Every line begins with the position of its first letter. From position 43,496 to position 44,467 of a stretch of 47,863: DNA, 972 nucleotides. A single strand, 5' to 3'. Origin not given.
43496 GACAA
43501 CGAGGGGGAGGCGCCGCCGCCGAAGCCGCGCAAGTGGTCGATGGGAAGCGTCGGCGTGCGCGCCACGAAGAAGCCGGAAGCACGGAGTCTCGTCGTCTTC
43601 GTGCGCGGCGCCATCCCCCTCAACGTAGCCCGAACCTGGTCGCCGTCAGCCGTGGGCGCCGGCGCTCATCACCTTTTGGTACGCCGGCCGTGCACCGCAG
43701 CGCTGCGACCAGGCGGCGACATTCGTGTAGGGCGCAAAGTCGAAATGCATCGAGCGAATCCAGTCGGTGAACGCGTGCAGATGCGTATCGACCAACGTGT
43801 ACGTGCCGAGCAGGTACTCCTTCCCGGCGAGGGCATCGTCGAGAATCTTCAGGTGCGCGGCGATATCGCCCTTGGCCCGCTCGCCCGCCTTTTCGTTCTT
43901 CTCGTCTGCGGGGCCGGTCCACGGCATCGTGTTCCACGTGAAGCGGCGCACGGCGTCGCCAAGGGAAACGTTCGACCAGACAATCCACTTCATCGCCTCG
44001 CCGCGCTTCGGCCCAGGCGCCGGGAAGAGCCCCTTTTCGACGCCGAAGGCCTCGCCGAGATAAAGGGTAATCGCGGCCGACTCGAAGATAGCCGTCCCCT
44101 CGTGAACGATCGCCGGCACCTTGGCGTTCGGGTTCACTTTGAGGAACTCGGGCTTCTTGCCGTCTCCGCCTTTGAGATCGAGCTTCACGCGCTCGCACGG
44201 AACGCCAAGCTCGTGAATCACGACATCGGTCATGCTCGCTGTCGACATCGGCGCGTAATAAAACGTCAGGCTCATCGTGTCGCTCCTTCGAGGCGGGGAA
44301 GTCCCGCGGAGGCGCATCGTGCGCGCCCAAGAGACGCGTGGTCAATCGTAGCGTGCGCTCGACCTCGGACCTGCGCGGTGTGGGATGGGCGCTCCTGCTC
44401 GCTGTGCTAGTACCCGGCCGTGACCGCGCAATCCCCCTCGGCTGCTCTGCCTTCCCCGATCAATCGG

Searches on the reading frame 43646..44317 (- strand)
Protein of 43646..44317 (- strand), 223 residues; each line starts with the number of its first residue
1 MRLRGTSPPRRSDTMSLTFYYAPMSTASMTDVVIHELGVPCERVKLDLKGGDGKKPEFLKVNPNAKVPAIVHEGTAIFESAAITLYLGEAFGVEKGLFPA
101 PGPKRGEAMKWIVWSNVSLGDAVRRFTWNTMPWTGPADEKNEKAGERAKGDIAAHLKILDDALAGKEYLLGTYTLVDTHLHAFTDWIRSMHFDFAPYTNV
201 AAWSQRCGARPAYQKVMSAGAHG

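Call 5: search_protein_families(library=pfam, proteins=[window:43646-44317:-], max_evalue=0.01)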
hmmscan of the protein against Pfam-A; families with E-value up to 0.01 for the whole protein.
window:43646-44317:- (223 aa): 6 families
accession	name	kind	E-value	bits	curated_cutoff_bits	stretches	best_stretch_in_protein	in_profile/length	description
PF02798.26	GST_N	-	1.1e-13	51.8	20.9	1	15-88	1-75/76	Glutathione S-transferase, N-terminal domain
PF13409.12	GST_N_2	-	2.3e-11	44.6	25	1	27-89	5-69/70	Glutathione S-transferase, N-terminal domain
PF13417.12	GST_N_3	-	3e-10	40.7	22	1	32-92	15-72/75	Glutathione S-transferase, N-terminal domain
PF00043.30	GST_C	-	5.6e-09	36.6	20.7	1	134-211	13-93/93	Glutathione S-transferase, C-terminal domain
PF13410.11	GST_C_2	-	0.00013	22.4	24.9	1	144-206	3-69/69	Glutathione S-transferase, C-terminal domain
PF14497.11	GST_C_3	-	0.0011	19.6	21.6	1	132-212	11-96/104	Glutathione S-transferase, C-terminal domain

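Call 22: find_homologous_proteins(query=window:43646-44275:-, max_evalue=0.00001)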
Query window:43646-44275:- (209 aa): 1726 proteins with E <= 0.00001 among 1870 candidates; the best 120 are listed.
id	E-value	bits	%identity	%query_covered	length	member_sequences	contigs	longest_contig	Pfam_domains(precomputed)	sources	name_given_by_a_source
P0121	1.3e-140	484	100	100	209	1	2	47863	PF13417.13,PF02798.27,PF00043.31,PF13409.13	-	-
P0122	3.6e-97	342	73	99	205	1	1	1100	PF13417.13,PF02798.27,PF00043.31,PF13409.13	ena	-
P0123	1.2e-95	337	70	100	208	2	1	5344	PF13417.13,PF02798.27,PF00043.31,PF13409.13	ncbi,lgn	ncbi:MAG TPA: glutathione S-transferase family protein [Kofleriaceae bacterium]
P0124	1.8e-95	337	69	99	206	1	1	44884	PF13417.13,PF02798.27,PF00043.31,PF13409.13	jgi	jgi:glutathione S-transferase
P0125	8.1e-95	334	69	100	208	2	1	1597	PF13417.13,PF02798.27,PF00043.31,PF13409.13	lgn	-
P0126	1.2e-94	334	70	98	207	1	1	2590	PF13417.13,PF02798.27,PF00043.31,PF13409.13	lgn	-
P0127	2.4e-94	333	68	99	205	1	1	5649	PF13417.13,PF02798.27,PF00043.31,PF13409.13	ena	-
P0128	7.5e-94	331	69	100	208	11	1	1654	PF13417.13,PF02798.27,PF00043.31,PF13409.13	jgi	jgi:glutathione S-transferase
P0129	8.6e-94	331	68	99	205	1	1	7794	PF13417.13,PF02798.27,PF00043.31,PF13409.13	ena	-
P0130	2.0e-93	330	69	98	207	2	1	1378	PF13417.13,PF02798.27,PF00043.31,PF13409.13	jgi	jgi:glutathione S-transferase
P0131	4.7e-93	329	68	99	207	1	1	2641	PF13417.13,PF02798.27,PF00043.31,PF13409.13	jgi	jgi:glutathione S-transferase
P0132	4.8e-93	329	69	99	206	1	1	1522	PF13417.13,PF02798.27,PF00043.31,PF13409.13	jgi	jgi:glutathione S-transferase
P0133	9.5e-93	328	68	98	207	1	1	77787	PF14497.12,PF13417.13,PF02798.27,PF00043.31,PF13409.13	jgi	jgi:glutathione S-transferase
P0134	2.5e-92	326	69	100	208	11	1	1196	PF13417.13,PF02798.27,PF00043.31,PF13409.13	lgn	-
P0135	3.0e-92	326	69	98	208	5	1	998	PF13417.13,PF02798.27,PF00043.31,PF13409.13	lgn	-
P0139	3.0e-91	323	65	100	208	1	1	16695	PF13417.13,PF02798.27,PF00043.31,PF13409.13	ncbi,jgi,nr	ncbi:MAG TPA: glutathione S-transferase family protein [Kofleriaceae bacterium]|jgi:glutathione S-tr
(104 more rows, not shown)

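Call 23: find_encoding_contigs(protein=P0124, flank=8000, max_places=2)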
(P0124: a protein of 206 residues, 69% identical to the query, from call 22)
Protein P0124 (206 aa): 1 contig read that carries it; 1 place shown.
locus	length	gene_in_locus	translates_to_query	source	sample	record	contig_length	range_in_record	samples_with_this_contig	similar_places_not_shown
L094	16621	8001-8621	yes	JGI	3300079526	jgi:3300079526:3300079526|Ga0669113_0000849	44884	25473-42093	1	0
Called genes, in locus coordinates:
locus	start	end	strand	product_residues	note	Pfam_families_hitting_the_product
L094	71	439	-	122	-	PF05635:23S_rRNA_IVP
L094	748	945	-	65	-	-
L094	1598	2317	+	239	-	-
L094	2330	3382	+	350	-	-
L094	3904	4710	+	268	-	-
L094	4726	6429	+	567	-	-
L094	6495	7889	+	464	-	PF05977:MFS_3, PF07690:MFS_1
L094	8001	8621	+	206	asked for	PF02798:GST_N, PF13417:GST_N_3, PF13409:GST_N_2, PF00043:GST_C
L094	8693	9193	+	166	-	-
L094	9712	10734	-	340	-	PF03411:Peptidase_M74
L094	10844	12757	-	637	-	PF00012:HSP70, PF06723:MreB_Mbl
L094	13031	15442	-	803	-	PF02190:LON_substr_bdg, PF00004:AAA, PF07728:AAA_5, PF22667:Lon_lid, PF05362:Lon_C, PF13541:ChlI (faint)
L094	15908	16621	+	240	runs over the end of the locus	PF00392:GntR, PF07729:FCD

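Call 24: find_encoding_contigs(protein=P0133, flank=8000, max_places=2)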
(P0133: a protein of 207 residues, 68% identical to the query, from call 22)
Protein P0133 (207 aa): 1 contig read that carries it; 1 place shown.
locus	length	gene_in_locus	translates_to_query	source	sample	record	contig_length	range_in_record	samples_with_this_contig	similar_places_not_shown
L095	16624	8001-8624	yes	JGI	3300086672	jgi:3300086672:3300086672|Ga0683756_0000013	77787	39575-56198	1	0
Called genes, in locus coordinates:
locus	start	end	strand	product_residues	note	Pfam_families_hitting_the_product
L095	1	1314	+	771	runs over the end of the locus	PF08267:Meth_synt_1, PF01717:Meth_synt_2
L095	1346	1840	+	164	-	PF09946:DUF2178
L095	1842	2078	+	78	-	PF13560:HTH_31, PF12844:HTH_19 (weak), PF01381:HTH_3, PF13443:HTH_26 (weak)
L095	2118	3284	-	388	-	PF02417:Chromate_transp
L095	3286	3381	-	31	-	-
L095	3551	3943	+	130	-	PF09828:ChrB_C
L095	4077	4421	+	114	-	PF07978:NIPSNAP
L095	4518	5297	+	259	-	-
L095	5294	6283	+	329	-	PF00291:PALP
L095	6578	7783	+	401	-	-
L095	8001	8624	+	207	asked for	PF02798:GST_N, PF13417:GST_N_3, PF13409:GST_N_2, PF14497:GST_C_3 (weak), PF00043:GST_C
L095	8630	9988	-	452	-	PF16697:Yop-YscD_cpl, PF00498:FHA, PF00158:Sigma54_activat, PF14532:Sigma54_activ_2, PF07728:AAA_5 (weak), PF25601:AAA_lid_14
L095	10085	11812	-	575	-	-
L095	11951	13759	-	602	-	PF10503:Esterase_PHB, PF00326:Peptidase_S9, PF17957:Big_7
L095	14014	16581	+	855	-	PF00069:Pkinase, PF07714:PK_Tyr_Ser-Thr, PF13458:Peripla_BP_6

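Call 25: find_encoding_contigs(protein=P0123, flank=8000, max_places=2)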
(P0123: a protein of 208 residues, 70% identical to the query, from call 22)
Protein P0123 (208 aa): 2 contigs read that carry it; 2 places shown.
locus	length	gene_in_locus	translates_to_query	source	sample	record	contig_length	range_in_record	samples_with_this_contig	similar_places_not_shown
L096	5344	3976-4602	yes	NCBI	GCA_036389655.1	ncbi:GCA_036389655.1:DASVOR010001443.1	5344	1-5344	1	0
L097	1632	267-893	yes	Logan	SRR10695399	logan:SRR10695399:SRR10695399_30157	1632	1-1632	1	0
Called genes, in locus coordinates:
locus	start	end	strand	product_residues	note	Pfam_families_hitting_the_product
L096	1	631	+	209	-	?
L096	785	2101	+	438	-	PF05977:MFS_3, PF07690:MFS_1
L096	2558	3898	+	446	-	PF06537:DHOR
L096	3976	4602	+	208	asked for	PF02798:GST_N, PF13417:GST_N_3, PF13409:GST_N_2, PF00043:GST_C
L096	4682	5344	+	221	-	PF01790:LGT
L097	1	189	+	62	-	?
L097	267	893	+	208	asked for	PF02798:GST_N, PF13417:GST_N_3, PF13409:GST_N_2, PF00043:GST_C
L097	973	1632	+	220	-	?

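Call 26: find_encoding_contigs(protein=P0139, flank=8000, max_places=2)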
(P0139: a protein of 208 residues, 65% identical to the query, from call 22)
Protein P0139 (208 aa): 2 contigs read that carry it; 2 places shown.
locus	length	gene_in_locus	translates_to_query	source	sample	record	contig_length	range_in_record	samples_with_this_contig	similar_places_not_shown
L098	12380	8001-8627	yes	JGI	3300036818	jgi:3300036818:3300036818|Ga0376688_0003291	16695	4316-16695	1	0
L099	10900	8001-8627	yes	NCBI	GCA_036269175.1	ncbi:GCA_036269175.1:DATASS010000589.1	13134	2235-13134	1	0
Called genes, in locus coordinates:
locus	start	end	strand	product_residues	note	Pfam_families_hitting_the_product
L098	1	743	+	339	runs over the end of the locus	PF02685:Glucokinase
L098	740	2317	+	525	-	PF00479:G6PD_N, PF02781:G6PD_C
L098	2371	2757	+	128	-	PF01042:Ribonuc_L-PSP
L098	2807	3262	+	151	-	PF04828:GFA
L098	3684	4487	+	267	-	-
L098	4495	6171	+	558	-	-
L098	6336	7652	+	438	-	PF05977:MFS_3, PF07690:MFS_1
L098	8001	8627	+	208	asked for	PF02798:GST_N, PF13417:GST_N_3, PF13409:GST_N_2, PF00043:GST_C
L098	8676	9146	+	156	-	-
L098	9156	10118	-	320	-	PF03411:Peptidase_M74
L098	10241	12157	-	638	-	PF00012:HSP70, PF06723:MreB_Mbl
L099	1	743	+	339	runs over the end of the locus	PF02685:Glucokinase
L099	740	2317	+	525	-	PF00479:G6PD_N, PF02781:G6PD_C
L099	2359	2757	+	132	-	PF01042:Ribonuc_L-PSP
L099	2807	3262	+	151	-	PF04828:GFA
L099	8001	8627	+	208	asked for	PF02798:GST_N, PF13417:GST_N_3, PF13409:GST_N_2, PF00043:GST_C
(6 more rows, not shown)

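Call 27: find_encoding_contigs(protein=P0121, flank=10000, max_places=4)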
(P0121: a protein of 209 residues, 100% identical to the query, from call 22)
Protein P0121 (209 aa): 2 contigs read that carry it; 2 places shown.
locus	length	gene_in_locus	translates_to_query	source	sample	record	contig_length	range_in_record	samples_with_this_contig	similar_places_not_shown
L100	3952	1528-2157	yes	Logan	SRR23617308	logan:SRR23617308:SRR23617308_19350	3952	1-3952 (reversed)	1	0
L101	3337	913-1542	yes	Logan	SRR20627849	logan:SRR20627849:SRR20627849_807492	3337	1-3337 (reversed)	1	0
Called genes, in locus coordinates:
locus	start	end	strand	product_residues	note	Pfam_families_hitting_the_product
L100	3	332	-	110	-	?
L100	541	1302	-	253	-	PF02810:SEC-C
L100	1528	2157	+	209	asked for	PF02798:GST_N, PF13417:GST_N_3, PF13409:GST_N_2, PF00043:GST_C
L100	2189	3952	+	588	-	?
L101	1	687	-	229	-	?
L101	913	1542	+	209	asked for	PF02798:GST_N, PF13417:GST_N_3, PF13409:GST_N_2, PF00043:GST_C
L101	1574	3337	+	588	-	?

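Call 43: search_solved_structures(query=window:43646-44275:-, show_alignments=2, max_evalue=0.00001)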
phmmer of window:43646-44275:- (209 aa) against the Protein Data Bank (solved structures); distinct sequences matched with E-value up to 0.00001: 129 (the best 60 are shown).
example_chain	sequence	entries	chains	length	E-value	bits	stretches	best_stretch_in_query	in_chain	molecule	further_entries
1pn9_A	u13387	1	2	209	4.8e-24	88.3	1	4-207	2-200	Glutathione S-transferase 1-6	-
4f0b_A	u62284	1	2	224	8.3e-21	77.7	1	40-201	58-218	THIOL TRANSFERASE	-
4zb6_A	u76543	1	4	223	4.1e-18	68.9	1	17-204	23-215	PcUre2p4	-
3ein_A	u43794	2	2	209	6.2e-18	68.3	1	4-193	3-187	Glutathione S-transferase 1-1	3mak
3wyw_A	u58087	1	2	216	1.3e-17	67.3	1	2-209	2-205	Glutathione S-transferase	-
5f0g_A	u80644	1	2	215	2e-17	66.7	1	4-192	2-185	Glutathione S-transferase D2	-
8z3b_A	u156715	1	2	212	2e-17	66.6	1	6-206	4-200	Glutathione S-transferase delta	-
3vk9_A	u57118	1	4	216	3.2e-17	66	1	1-206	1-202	Glutathione S-transferase delta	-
1jlv_A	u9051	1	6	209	3.5e-17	65.9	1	4-195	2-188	glutathione transferase GST1-3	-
5zwp_A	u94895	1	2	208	6.7e-17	64.9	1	4-192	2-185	Glutathione S-transferase 1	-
4i97_A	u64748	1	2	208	9.7e-17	64.4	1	5-192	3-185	DELTA CLASS 1 GLUTATHIONE S-TRANSFERASE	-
4eci_A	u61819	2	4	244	4.3e-16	62.3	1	5-202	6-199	glutathione S-transferase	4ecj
3m3m_A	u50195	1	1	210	6.3e-16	61.8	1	18-208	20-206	Glutathione S-transferase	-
8aib_A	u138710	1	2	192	6.4e-16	61.7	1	4-109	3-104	Glutathione S-transferase family protein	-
7pka_A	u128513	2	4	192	8.8e-16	61.3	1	4-109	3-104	Glutathione S-transferase | Glutathione S-transferase family protein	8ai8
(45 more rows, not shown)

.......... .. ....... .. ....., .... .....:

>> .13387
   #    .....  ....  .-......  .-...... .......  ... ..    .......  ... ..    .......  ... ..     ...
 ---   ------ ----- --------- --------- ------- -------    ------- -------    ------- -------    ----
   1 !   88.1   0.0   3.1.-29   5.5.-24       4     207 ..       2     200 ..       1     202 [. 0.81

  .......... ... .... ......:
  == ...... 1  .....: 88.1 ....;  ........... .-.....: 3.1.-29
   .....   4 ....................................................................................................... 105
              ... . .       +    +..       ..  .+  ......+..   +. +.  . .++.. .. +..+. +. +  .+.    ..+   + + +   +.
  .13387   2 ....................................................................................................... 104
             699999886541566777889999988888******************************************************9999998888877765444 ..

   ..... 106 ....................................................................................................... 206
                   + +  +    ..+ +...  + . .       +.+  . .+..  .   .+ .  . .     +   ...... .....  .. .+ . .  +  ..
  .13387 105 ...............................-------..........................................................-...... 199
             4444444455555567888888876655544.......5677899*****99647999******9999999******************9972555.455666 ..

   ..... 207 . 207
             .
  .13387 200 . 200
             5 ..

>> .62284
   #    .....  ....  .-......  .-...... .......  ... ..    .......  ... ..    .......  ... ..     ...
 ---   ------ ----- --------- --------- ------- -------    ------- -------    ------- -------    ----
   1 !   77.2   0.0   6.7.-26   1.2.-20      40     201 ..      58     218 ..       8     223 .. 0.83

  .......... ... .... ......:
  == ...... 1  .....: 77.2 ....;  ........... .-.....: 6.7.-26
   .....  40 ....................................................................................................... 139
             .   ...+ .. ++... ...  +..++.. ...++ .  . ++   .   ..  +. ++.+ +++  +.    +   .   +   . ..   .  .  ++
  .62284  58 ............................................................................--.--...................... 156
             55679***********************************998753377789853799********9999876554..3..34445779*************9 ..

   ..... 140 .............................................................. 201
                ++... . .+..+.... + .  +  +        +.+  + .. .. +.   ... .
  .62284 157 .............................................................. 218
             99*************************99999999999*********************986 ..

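Call 44: search_protein_families(library=ncbifam, proteins=[window:43646-44275:-], max_evalue=0.001)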
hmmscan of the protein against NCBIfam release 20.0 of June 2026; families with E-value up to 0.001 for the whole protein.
window:43646-44275:- (209 aa): 8 families
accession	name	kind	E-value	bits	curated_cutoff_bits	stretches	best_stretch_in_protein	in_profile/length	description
NF010579.0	PRK13972.1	equivalog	1.5e-16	60.6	332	1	4-203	3-203/215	GSH-dependent disulfide bond oxidoreductase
NF008731.0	PRK11752.1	equivalog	5.6e-16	58.6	325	1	32-202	80-255/287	glutathione-dependent disulfide-bond oxidoreductase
NF007831.0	PRK10542.1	equivalog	6e-15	55.3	198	1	5-205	3-197/201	glutathione transferase GstA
TIGR01262.1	maiA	equivalog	3.3e-10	40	171.05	1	28-203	26-203/211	maleylacetoacetate isomerase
NF011693.0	PRK15113.1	equivalog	8.5e-10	38.6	150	1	18-169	24-174/214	glutathione transferase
NF050814.1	FtsZBindFzlA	equivalog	9.9e-08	32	300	1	40-204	40-211/228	FtsZ-binding protein FzlA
NF049950.1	IsopEpoxGlthnTfaseIsoI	equivalog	0.00011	21.8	300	0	47-78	47-79/238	iIsoprene-epoxide--glutathione S-transferase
NF007016.1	PRK09481.1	equivalog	0.00016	21.2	314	1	17-98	26-103/209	stringent starvation protein SspA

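Call 59: find_encoding_contigs(protein=P0122, flank=5000, max_places=3)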
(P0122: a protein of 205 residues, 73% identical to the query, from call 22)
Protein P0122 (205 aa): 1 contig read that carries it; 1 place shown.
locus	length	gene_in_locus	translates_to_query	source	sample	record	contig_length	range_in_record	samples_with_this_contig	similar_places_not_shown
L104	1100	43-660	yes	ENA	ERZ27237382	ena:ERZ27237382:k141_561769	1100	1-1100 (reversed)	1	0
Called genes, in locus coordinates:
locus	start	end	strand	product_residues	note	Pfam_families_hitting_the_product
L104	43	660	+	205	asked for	PF02798:GST_N, PF13417:GST_N_3, PF13409:GST_N_2, PF00043:GST_C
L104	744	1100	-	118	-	?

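Call 60: find_encoding_contigs(protein=P0126, flank=5000, max_places=3)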
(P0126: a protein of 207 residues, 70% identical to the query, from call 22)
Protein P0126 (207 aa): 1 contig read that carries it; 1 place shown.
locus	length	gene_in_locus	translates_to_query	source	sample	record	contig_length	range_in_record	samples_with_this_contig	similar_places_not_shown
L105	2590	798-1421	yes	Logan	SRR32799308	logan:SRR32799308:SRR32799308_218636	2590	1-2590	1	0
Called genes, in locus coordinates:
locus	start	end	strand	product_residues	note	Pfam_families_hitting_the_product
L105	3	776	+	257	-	?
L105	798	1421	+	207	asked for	PF02798:GST_N, PF13417:GST_N_3, PF13409:GST_N_2, PF00043:GST_C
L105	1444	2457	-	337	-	PF03411:Peptidase_M74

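Call 67: search_protein_families(library=padloc, proteins=[window:43646-44275:-], max_evalue=0.001)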
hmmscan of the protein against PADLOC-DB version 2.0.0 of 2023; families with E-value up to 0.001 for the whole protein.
window:43646-44275:- (209 aa): 0 families
